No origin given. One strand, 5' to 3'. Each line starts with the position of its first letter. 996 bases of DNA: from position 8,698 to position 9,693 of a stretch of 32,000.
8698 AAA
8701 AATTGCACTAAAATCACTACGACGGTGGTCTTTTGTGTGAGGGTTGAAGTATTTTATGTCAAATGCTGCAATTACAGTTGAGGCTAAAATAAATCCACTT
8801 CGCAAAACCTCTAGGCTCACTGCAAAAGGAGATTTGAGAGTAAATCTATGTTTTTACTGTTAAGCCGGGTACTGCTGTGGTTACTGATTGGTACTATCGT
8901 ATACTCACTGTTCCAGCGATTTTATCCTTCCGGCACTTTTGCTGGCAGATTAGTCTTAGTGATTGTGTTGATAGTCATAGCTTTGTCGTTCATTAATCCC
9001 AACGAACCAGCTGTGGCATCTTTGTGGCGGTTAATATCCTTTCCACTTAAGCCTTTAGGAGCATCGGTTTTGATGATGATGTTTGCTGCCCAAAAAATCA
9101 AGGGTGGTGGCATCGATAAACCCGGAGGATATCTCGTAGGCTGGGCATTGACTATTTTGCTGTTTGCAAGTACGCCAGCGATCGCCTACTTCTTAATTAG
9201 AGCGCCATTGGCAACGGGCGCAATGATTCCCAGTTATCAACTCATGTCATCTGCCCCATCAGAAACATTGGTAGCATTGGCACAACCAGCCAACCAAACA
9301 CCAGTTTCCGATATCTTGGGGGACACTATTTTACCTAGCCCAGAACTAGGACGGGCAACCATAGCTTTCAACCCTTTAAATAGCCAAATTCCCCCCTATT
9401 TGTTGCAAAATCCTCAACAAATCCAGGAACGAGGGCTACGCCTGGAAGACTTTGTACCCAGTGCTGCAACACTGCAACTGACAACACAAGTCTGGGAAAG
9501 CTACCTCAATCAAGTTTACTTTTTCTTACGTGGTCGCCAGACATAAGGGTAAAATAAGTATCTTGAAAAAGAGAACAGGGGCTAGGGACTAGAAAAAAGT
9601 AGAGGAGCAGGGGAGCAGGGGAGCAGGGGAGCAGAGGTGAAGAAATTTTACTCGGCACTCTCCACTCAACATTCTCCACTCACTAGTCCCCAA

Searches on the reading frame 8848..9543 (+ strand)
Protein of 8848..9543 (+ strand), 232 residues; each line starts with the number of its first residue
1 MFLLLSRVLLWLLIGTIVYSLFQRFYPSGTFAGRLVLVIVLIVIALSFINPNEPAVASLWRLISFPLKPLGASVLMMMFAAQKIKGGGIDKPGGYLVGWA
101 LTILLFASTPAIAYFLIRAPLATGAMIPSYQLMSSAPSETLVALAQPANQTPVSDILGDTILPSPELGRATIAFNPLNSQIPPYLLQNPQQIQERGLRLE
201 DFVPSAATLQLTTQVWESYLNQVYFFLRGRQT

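Call 9: search_protein_families(library=pfam, proteins=[window:8848-9543:+], max_evalue=0.001)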
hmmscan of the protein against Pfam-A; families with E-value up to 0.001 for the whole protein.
window:8848-9543:+ (232 aa): 0 families

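Call 64: search_protein_families(library=pfam, proteins=[window:8848-9543:+], max_evalue=0.001)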
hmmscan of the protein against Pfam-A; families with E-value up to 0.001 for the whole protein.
window:8848-9543:+ (232 aa): 0 families

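Call 65: search_protein_families(library=ncbifam, proteins=[window:8848-9543:+], max_evalue=0.001)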
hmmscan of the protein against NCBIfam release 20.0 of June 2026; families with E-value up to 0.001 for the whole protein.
window:8848-9543:+ (232 aa): 1 family
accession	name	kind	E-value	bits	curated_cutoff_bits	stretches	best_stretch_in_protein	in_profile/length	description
NF052600.1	sept_pore_FraI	equivalog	7.5e-112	372.4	225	1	1-230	1-216/216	septal nanopore formation protein FraI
